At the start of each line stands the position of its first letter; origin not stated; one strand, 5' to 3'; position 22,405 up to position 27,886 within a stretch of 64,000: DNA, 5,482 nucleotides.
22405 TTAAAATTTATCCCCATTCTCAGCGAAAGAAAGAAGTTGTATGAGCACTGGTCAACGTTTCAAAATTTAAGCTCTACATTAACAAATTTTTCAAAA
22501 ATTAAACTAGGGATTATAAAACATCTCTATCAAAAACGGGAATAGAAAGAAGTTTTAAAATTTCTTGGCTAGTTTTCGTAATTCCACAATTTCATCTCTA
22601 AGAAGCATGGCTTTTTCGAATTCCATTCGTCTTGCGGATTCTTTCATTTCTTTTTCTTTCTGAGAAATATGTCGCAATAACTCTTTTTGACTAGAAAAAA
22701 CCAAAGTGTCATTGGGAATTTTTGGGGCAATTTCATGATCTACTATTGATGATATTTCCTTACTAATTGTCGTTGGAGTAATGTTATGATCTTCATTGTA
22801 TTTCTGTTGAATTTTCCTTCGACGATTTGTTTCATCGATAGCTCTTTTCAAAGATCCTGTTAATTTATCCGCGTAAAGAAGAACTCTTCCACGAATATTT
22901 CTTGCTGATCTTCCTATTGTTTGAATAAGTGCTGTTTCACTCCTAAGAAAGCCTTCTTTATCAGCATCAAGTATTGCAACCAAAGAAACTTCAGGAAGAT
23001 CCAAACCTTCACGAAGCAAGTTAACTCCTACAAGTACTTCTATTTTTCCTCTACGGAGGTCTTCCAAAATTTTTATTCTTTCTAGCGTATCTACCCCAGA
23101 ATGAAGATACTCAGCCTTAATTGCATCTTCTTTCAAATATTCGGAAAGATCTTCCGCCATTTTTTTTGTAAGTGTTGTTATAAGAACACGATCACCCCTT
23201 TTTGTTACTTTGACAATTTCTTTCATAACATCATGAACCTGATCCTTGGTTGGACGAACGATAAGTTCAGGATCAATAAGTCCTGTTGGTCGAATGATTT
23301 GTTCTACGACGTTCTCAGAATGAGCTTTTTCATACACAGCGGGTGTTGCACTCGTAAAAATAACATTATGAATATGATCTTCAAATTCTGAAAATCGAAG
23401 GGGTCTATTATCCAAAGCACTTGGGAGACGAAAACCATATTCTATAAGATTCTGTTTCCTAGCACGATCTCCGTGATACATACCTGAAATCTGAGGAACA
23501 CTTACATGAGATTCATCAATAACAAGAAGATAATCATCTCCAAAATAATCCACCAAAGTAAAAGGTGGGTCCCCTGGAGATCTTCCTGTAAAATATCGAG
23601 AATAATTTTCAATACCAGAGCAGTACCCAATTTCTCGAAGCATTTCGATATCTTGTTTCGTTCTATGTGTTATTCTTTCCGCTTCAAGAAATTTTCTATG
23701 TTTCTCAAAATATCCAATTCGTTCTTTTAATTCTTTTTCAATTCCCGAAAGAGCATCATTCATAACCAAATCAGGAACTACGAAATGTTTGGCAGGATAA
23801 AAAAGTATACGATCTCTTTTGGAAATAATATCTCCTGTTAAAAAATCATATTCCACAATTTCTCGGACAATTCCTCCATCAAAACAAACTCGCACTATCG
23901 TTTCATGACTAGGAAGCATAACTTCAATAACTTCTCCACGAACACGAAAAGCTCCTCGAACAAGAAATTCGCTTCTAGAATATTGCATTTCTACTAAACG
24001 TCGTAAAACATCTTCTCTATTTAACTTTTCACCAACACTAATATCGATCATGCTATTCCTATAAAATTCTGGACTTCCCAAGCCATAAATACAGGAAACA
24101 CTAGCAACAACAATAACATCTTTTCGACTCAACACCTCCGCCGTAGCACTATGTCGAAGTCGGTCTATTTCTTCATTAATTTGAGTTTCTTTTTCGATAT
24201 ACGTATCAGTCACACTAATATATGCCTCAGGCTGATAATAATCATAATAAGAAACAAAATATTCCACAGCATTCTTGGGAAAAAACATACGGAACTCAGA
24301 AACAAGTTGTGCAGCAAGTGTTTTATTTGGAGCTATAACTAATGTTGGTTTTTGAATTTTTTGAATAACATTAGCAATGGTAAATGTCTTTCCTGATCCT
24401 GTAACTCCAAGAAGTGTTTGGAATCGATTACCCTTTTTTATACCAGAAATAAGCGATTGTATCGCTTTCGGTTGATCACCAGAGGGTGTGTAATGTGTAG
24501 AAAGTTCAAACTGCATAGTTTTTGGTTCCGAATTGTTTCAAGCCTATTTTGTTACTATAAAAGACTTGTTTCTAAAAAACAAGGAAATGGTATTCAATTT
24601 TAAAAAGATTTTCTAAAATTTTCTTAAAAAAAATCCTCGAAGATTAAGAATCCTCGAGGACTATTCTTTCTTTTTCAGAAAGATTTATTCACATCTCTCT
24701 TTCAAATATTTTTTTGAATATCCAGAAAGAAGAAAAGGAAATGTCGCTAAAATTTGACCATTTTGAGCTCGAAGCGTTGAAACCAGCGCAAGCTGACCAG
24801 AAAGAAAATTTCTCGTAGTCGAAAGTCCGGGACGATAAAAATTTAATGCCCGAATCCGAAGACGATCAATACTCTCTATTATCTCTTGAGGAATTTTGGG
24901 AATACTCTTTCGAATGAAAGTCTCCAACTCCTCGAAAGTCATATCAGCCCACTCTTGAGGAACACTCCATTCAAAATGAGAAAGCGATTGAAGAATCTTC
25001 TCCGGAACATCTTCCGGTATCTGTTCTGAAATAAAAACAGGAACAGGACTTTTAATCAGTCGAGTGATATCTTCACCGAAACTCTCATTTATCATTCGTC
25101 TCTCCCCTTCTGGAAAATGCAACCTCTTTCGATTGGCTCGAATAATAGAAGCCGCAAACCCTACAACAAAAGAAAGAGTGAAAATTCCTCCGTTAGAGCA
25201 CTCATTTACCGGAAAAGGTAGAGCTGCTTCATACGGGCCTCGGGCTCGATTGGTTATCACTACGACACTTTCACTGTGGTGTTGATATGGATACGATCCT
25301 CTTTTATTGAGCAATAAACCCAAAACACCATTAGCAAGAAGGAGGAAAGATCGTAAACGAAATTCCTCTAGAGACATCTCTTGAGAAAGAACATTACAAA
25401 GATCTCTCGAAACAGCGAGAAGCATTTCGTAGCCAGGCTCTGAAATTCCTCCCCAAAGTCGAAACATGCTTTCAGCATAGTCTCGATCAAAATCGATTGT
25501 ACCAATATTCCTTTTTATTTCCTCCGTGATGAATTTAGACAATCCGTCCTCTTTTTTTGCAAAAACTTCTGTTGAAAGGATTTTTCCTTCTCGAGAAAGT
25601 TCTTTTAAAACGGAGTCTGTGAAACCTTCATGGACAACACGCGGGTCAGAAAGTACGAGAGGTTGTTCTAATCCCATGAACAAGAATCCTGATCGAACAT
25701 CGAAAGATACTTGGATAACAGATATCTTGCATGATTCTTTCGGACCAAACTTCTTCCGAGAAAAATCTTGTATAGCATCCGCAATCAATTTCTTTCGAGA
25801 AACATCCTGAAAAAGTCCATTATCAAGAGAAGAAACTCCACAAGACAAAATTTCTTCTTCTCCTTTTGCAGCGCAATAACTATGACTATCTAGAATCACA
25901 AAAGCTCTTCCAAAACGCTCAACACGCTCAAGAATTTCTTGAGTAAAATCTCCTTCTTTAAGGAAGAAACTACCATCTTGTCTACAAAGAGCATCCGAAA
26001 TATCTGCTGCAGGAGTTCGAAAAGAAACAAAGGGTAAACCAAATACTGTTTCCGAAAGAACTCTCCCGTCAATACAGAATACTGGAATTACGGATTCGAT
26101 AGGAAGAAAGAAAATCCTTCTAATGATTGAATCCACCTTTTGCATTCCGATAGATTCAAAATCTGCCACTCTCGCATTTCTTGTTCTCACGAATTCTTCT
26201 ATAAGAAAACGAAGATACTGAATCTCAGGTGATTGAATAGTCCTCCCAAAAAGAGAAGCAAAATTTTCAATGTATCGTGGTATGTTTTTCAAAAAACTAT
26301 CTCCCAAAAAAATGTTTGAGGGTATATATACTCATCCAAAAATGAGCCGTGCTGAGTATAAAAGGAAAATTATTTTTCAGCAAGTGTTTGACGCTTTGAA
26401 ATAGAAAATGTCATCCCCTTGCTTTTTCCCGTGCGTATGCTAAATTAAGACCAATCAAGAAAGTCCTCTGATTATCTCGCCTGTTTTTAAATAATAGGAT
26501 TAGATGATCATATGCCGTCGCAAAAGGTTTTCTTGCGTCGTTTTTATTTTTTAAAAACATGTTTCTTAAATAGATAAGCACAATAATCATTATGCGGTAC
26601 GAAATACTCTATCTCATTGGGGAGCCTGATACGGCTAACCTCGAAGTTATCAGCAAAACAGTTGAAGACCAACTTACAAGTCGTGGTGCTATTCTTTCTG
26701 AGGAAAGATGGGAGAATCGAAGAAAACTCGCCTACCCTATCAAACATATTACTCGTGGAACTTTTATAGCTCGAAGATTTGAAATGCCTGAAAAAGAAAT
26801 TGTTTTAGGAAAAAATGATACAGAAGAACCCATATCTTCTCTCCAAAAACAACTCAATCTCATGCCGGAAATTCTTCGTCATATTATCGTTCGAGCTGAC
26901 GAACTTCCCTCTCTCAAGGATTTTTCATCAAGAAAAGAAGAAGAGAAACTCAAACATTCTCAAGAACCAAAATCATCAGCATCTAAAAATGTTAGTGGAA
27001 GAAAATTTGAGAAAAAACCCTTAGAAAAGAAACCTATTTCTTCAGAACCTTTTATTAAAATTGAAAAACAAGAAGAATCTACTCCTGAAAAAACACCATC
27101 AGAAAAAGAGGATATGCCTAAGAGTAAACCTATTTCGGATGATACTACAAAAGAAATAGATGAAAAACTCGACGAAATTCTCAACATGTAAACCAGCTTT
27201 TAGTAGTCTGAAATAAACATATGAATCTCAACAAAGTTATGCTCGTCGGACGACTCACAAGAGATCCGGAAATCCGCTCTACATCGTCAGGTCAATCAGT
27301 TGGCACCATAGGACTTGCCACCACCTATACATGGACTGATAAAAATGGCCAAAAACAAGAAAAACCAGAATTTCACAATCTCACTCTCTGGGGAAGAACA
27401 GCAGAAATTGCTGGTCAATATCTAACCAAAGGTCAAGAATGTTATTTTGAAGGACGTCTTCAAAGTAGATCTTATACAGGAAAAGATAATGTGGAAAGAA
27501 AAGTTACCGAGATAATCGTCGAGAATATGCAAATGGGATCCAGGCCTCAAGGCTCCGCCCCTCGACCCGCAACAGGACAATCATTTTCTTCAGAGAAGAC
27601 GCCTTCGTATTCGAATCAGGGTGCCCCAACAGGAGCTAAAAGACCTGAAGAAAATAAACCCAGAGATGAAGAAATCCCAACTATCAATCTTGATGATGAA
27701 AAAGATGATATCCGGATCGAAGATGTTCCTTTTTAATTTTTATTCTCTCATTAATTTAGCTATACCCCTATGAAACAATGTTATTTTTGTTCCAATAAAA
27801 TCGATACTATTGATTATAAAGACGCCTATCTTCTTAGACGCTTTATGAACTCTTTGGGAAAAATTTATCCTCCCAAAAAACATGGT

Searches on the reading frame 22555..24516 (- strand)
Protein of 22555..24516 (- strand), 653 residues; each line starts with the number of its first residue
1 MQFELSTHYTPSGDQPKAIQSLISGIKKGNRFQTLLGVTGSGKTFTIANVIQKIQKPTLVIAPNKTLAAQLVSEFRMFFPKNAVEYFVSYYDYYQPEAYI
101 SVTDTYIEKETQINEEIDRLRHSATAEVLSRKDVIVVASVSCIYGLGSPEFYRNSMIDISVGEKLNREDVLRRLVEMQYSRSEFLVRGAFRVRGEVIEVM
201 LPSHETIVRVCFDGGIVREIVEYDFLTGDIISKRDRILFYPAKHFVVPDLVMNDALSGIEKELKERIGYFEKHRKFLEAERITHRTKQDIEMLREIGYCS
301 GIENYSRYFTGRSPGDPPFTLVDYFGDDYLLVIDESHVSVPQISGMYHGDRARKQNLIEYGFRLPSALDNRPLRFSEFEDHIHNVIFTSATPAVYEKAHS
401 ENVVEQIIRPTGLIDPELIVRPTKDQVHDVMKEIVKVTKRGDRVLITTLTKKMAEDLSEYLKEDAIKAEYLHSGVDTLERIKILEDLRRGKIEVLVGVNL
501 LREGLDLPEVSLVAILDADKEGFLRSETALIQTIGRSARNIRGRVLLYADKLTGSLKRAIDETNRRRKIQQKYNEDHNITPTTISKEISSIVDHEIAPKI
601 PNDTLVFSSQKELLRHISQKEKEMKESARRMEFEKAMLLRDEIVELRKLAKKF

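Call 32: search_protein_families(library=pfam, proteins=[window:22555-24516:-], max_evalue=0.001)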
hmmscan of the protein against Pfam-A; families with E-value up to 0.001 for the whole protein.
window:22555-24516:- (653 aa): 9 families
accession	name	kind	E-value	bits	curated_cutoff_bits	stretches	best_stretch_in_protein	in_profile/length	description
PF12344.14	UvrB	-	9e-23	80.3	27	1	547-588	1-42/43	Ultra-violet resistance protein B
PF00271.37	Helicase_C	-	1.7e-21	77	23.5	1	431-540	7-109/110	Helicase conserved C-terminal domain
PF17757.6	UvrB_inter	-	2.5e-20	72.8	22.9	1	157-245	1-91/91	UvrB interaction domain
PF04851.21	ResIII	-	2.3e-11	44.3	22.5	1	13-85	6-83/164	Type III restriction enzyme, res subunit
PF02151.25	UVR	-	1.1e-06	28.6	21.5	1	617-648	4-35/36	UvrB/uvrC motif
PF00270.35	DEAD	-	1.7e-06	28.3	26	1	15-83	4-73/167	DEAD/DEAH box helicase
PF13604.12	AAA_30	-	9.3e-05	22.7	27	0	14-75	5-66/191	AAA domain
PF13245.12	AAA_19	-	0.00029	21.5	25.1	0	31-68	12-54/134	AAA domain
PF21090.3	P-loop_SecA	-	0.00083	19.5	27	0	418-477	10-69/205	SecA P-loop domain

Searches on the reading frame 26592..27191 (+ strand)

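Call 60: search_protein_families(library=pfam, proteins=[window:26592-27191:+], max_evalue=0.0001)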
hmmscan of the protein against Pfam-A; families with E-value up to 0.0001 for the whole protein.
window:26592-27191:+ (199 aa): 1 family
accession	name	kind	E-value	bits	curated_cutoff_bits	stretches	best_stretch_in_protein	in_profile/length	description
PF01250.22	Ribosomal_S6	-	3.4e-10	40.4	27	1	2-101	1-90/90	Ribosomal protein S6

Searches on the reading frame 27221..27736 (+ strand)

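Call 61: search_protein_families(library=pfam, proteins=[window:27221-27736:+], max_evalue=0.0001)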
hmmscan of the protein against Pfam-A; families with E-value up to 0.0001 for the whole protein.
window:27221-27736:+ (171 aa): 1 family
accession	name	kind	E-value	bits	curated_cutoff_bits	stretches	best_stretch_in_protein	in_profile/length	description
PF00436.31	SSB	-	6.6e-34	116.5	26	1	3-105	1-103/104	Single-strand binding protein family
